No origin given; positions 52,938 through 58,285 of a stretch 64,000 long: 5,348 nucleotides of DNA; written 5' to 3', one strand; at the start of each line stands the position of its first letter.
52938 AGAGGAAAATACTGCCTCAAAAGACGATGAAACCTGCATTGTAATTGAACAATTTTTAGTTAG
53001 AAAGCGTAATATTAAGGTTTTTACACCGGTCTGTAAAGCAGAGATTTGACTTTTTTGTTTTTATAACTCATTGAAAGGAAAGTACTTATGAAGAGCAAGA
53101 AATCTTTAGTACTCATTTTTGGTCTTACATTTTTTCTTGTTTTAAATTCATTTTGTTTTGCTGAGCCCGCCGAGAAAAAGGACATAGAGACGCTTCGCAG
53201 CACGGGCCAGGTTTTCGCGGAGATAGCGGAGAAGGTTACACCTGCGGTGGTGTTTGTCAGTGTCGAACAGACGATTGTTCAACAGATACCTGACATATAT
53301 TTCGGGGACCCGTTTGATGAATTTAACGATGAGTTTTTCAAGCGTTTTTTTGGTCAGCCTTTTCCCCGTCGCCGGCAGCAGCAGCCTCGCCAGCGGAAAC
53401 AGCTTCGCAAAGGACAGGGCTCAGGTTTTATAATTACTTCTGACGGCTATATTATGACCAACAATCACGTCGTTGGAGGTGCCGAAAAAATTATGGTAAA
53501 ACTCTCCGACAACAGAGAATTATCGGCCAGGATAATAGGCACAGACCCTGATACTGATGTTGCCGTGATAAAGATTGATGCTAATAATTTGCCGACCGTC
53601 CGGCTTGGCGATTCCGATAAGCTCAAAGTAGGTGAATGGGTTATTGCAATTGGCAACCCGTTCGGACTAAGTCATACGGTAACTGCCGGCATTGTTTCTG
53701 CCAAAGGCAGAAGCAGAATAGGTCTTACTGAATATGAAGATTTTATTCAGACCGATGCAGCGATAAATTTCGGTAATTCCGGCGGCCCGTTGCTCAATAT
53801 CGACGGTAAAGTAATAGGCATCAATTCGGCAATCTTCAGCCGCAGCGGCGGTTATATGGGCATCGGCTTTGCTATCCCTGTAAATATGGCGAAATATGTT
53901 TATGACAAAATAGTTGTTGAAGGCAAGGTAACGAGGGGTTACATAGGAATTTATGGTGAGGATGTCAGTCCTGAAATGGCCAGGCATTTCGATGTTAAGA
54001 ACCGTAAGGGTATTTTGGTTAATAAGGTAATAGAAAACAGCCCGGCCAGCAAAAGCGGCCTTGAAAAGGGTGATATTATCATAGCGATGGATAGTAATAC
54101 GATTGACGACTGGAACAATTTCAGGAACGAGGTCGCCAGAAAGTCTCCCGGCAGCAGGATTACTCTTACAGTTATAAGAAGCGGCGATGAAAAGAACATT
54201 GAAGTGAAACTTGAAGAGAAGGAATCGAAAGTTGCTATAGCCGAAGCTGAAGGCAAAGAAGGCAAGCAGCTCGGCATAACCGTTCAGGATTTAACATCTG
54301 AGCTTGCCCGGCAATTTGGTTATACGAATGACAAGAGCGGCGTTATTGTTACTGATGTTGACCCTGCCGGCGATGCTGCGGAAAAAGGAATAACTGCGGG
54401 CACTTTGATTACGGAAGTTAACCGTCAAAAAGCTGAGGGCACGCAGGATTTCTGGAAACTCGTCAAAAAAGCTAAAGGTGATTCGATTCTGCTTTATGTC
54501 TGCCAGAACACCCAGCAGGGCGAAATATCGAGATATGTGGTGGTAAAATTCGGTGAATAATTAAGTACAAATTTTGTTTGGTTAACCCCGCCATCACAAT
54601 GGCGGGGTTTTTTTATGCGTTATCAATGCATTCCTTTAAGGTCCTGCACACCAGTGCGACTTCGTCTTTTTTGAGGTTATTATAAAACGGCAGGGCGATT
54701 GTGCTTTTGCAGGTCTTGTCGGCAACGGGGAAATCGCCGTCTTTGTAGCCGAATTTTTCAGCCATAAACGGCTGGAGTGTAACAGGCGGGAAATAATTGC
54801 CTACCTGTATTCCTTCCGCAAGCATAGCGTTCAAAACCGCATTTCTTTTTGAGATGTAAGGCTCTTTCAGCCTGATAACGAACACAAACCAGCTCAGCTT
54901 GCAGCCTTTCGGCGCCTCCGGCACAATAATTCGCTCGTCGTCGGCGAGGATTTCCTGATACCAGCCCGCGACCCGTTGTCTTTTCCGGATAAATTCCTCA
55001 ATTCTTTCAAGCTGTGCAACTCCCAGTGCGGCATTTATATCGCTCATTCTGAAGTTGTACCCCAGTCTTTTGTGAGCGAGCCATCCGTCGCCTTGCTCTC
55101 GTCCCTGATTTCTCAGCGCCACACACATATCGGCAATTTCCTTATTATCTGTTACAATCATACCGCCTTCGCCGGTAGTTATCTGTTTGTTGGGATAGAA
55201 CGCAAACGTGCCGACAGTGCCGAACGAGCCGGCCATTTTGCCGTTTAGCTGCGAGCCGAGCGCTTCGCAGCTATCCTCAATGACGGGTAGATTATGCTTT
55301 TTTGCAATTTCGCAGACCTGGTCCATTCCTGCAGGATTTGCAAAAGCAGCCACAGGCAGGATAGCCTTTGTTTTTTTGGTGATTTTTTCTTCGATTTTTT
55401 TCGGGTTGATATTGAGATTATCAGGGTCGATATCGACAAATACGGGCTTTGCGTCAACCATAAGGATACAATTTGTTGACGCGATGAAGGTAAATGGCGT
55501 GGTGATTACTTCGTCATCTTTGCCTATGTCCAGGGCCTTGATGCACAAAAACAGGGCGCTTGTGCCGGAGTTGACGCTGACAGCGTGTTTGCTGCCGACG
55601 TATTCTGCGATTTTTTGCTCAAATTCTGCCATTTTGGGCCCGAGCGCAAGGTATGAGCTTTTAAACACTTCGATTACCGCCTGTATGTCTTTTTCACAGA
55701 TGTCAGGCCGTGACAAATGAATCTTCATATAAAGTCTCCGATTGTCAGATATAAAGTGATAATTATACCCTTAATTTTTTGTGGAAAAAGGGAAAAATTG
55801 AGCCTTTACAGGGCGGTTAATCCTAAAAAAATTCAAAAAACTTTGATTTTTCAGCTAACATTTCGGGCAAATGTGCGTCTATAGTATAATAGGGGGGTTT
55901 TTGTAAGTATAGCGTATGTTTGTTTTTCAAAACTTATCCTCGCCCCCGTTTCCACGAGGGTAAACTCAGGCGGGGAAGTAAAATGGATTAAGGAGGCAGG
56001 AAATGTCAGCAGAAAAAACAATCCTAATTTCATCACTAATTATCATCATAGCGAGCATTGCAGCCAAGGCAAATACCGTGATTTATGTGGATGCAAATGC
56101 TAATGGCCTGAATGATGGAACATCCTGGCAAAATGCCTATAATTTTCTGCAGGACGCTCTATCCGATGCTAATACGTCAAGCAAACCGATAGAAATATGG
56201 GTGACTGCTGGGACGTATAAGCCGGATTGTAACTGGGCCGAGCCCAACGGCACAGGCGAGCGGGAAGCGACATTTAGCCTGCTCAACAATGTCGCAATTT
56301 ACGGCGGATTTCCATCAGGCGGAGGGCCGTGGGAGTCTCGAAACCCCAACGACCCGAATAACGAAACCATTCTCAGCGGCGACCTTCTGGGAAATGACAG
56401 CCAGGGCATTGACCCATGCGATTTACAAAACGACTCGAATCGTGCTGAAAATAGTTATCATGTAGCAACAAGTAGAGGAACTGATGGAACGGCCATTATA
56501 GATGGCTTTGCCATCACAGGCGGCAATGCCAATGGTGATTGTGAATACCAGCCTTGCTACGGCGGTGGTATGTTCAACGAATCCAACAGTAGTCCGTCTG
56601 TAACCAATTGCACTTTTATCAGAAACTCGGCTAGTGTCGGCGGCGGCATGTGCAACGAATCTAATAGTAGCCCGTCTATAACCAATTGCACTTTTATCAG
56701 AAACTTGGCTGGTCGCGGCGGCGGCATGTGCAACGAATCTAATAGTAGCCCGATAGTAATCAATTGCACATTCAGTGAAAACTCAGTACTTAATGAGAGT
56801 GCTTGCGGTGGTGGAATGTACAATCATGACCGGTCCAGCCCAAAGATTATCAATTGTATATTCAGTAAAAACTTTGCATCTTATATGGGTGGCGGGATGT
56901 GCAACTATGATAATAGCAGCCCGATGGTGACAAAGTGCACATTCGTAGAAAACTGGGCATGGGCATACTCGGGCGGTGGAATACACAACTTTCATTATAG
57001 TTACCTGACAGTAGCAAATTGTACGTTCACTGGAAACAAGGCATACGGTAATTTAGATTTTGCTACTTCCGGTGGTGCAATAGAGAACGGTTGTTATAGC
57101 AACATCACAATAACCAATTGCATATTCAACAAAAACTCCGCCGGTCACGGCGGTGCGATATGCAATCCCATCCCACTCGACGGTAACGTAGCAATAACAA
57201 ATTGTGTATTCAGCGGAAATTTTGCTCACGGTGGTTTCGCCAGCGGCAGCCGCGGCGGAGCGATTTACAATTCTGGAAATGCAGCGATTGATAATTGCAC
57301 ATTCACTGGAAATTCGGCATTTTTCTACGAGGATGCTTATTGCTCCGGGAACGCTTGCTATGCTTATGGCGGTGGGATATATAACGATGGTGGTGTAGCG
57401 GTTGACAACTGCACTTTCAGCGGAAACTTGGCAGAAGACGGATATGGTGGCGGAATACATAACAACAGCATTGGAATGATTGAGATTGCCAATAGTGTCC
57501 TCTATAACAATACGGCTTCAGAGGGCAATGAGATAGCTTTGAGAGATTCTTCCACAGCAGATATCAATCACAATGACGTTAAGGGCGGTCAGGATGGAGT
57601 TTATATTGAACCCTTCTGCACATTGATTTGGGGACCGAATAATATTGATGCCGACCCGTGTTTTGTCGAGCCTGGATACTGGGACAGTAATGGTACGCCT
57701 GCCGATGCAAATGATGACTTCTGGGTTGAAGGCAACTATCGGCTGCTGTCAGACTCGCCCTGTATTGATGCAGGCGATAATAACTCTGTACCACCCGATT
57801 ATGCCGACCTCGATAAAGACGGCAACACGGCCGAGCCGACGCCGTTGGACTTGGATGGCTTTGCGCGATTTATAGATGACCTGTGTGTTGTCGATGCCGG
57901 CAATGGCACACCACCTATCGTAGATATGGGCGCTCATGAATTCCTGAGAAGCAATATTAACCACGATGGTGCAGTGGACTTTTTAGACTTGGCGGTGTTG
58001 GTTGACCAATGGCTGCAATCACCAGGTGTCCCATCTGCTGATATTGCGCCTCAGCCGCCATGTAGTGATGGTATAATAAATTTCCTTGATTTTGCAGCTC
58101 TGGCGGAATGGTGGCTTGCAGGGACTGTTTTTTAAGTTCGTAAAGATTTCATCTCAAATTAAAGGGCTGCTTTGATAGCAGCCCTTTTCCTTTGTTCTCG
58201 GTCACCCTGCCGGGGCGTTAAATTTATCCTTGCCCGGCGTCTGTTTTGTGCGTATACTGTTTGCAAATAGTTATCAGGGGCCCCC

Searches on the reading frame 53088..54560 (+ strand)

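Call 36: search_protein_families(library=pfam, proteins=[window:53088-54560:+], max_evalue=0.001)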
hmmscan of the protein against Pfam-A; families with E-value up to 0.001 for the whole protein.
window:53088-54560:+ (490 aa): 8 families
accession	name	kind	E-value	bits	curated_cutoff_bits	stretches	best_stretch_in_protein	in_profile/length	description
PF13365.12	Trypsin_2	-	2.3e-36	126.1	27.6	1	111-245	1-144/144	Trypsin-like peptidase domain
PF13180.12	PDZ_2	-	3.6e-26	91.7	27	2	302-375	12-80/80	PDZ domain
PF00089.32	Trypsin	-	1.9e-22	80.6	20.6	1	99-269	12-217/220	Trypsin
PF00595.29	PDZ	-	9.4e-19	68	23.2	2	278-362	5-80/81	PDZ domain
PF17820.7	PDZ_6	-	4.5e-14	52.4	27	1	311-364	2-54/54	PDZ domain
PF12812.13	PDZ_1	-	3.2e-07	30.7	28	1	395-463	11-76/78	PDZ-like domain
PF04495.20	GRASP55_65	-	6.9e-06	26.9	27.7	0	308-376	44-112/138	GRASP55/65 PDZ-like domain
PF14685.13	PDZ_Tricorn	-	1.3e-05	25.5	25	0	316-372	29-87/88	Tricorn protease PDZ domain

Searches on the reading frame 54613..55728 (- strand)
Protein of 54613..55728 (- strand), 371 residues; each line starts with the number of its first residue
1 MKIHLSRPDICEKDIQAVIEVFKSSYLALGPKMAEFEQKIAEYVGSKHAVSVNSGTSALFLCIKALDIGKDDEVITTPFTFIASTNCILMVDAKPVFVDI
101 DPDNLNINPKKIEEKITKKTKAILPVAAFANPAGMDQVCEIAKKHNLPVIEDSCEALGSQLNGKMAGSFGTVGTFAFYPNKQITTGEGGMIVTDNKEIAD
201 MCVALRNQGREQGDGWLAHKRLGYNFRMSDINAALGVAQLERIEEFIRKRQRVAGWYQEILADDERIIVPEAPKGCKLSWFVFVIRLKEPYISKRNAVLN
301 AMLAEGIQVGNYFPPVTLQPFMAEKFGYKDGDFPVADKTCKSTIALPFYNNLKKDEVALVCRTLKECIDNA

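Call 36: search_protein_families(library=pfam, proteins=[window:54613-55728:-], max_evalue=0.001)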
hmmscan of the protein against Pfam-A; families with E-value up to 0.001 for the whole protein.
window:54613-55728:- (371 aa): 4 families
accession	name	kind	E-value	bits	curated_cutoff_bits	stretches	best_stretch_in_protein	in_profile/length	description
PF01041.23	DegT_DnrJ_EryC1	-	7.7e-122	407.4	19.8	1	9-364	2-359/360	DegT/DnrJ/EryC1/StrS aminotransferase family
PF00155.27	Aminotran_1_2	-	4.9e-08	33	19.7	1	33-152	44-185/361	Aminotransferase class I and II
PF01053.26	Cys_Met_Meta_PP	-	2.9e-07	29.8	27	1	31-154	52-175/381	Cys/Met metabolism PLP-dependent enzyme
PF01212.27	Beta_elim_lyase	-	1.3e-06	28.4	27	1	31-254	32-258/288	Beta-eliminating lyase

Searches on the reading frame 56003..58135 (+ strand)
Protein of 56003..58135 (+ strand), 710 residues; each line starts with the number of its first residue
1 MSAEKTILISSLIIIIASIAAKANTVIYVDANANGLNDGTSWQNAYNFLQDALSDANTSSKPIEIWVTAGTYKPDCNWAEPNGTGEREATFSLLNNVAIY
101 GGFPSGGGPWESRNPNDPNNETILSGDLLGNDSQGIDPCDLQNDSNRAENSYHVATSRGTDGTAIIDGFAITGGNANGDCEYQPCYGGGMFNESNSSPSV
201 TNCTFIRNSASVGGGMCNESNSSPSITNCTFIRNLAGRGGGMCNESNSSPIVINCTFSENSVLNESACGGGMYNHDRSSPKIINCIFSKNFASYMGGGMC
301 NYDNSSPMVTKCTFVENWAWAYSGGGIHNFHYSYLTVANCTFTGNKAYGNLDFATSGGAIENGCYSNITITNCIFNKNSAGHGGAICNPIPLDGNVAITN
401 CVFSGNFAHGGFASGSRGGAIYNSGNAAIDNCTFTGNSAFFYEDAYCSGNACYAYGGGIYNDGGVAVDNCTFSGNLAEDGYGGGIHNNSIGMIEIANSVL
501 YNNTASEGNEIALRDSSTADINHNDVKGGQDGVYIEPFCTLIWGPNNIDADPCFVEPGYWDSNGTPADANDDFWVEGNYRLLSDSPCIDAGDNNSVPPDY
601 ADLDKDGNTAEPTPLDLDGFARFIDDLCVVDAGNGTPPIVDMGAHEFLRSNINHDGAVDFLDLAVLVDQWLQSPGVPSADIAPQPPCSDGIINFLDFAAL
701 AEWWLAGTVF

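Call 6: search_protein_families(library=pfam, proteins=[window:56003-58135:+], max_evalue=0.01)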
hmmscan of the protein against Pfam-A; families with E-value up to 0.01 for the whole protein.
window:56003-58135:+ (710 aa): 3 families
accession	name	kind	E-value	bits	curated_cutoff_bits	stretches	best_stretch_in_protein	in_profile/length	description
PF13229.12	Beta_helix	-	3.2e-18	66.3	25.9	3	268-417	22-148/158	Right handed beta helix region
PF02415.23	Chlam_PMP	-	4.8e-11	42.1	20.6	0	372-388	1-18/19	Chlamydia polymorphic membrane protein (Chlamydia_PMP) repeat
PF00404.24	Dockerin_1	-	0.007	17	22.9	0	652-682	4-34/57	Dockerin type I domain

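Call 7: search_protein_families(library=ncbifam, proteins=[window:56003-58135:+], max_evalue=0.01)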
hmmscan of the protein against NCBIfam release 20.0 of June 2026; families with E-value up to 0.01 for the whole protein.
window:56003-58135:+ (710 aa): 1 family
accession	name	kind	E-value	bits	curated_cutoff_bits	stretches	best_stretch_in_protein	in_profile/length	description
NF041518.1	choice_anch_Q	domain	0.0057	16.9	25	0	579-608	17-32/58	choice-of-anchor Q domain-containing protein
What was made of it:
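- On choice-of-anchor Q domain (NF041518): The protein at 56003 scores 16.9 bits (call 7).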
